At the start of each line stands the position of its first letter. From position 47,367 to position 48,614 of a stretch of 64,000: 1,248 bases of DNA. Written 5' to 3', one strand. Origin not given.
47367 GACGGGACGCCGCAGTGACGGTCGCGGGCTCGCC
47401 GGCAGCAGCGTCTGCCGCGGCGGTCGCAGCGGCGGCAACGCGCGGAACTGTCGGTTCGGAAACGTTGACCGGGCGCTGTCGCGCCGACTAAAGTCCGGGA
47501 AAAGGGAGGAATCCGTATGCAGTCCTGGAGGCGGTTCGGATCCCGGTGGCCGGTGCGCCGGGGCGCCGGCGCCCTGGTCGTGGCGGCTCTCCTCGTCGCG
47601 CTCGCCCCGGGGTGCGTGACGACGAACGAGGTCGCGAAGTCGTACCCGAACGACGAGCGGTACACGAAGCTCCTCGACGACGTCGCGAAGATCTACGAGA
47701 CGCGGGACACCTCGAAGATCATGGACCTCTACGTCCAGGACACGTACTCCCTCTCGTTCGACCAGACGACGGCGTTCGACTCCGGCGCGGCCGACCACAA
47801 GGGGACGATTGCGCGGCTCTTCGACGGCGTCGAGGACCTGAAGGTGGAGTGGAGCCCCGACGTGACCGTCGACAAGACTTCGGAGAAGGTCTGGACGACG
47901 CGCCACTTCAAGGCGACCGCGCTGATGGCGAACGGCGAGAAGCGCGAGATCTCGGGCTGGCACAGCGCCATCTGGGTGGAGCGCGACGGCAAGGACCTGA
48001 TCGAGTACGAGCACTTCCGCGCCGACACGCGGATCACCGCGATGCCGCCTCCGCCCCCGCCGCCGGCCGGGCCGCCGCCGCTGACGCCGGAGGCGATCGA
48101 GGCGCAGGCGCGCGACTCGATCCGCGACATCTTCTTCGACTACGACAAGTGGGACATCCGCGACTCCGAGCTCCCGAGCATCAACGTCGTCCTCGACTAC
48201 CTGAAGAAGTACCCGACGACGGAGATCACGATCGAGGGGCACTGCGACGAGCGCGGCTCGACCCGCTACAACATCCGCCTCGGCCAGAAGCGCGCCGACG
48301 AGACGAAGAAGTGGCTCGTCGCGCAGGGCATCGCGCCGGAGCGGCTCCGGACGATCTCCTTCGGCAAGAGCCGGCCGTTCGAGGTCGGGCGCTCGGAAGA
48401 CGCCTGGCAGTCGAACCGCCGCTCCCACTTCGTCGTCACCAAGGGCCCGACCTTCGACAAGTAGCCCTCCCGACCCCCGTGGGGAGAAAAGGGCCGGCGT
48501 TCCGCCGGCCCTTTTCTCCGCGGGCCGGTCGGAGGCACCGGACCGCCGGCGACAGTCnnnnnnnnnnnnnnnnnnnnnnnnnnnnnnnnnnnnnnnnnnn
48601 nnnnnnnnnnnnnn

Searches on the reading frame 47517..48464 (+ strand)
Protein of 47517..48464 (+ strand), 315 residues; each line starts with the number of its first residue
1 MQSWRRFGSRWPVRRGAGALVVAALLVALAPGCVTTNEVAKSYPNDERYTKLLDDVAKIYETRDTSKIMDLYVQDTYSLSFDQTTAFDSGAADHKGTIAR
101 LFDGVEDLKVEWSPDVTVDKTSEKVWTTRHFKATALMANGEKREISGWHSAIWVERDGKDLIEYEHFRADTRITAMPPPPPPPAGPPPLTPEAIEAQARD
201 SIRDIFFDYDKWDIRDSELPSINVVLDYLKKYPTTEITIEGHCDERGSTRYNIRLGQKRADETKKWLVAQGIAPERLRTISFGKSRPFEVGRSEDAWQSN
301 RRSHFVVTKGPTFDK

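Call 16: search_protein_families(library=pfam, proteins=[window:47517-48464:+], max_evalue=0.001)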
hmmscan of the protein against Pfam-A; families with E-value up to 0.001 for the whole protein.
window:47517-48464:+ (315 aa): 1 family
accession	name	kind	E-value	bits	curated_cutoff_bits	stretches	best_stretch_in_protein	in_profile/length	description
PF00691.25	OmpA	-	4.7e-17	62.6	27.2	1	206-301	1-98/98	OmpA family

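Call 58: find_homologous_proteins(query=window:47517-48464:+, max_evalue=1e-40)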
Query window:47517-48464:+ (315 aa): 53 proteins with E <= 1e-40 among 7158 candidates.
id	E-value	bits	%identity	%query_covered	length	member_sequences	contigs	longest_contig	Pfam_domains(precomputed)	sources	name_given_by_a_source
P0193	6.3e-211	717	98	100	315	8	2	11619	PF00691.26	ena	-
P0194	5.1e-142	491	71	99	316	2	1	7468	PF00691.26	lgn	-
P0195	1.2e-135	470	67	98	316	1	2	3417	PF00691.26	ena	-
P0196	1.4e-132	460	67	94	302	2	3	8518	PF00691.26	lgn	-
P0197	1.6e-131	456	68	97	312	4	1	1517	PF00691.26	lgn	-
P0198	2.8e-131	456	67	95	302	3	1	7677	PF00691.26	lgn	-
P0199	8.9e-130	451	64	97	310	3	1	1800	PF00691.26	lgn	-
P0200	5.6e-127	441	64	94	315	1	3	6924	PF00691.26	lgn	-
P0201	2.7e-126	439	65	94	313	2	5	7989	PF00691.26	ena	-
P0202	2.0e-124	433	63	97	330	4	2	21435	PF00691.26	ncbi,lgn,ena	-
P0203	1.9e-123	430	59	98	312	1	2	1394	PF00691.26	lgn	-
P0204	4.1e-121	422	63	95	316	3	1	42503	PF00691.26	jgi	jgi:peptidoglycan-associated lipoprotein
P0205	1.4e-120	420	61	99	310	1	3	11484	PF00691.26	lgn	-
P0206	1.4e-120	420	61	98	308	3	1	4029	PF00691.26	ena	-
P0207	7.7e-119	415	65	89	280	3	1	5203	PF00691.26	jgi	jgi:peptidoglycan-associated lipoprotein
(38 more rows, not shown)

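Call 59: find_encoding_contigs(protein=P0193, flank=10000, max_places=10)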
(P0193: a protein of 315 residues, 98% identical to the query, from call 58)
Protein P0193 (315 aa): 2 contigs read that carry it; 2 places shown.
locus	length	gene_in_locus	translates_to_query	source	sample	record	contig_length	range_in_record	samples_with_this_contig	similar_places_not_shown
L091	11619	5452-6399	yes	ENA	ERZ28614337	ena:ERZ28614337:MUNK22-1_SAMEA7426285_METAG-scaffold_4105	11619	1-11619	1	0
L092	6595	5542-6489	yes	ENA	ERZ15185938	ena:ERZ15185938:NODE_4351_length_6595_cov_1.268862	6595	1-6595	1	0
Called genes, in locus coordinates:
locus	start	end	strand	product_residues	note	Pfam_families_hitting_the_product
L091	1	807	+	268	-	?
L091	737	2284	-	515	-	PF04932:Wzy_C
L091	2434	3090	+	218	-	-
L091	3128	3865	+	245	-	PF19567:CpsB_CapC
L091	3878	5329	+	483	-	-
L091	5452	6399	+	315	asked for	PF00691:OmpA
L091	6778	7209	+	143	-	-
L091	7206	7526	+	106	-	PF05402:PqqD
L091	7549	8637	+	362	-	PF04055:Radical_SAM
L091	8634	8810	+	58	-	-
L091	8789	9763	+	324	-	PF27840:ScmC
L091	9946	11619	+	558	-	?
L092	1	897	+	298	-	?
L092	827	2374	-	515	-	PF04932:Wzy_C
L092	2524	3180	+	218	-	-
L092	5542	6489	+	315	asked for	PF00691:OmpA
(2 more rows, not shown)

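Call 60: list_cluster_members(proteins=[P0193])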
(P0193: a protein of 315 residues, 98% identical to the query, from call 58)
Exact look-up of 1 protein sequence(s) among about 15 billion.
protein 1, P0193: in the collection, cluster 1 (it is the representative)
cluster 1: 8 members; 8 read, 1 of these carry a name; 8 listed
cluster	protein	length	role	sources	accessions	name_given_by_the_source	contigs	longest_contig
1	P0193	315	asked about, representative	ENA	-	-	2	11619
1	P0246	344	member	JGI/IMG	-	outer membrane protein OmpA-like peptidoglycan-associated protein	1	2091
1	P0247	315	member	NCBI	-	-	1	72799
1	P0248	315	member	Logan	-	-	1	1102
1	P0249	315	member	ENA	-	-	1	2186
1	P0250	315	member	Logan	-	-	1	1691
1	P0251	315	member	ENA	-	-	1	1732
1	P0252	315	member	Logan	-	-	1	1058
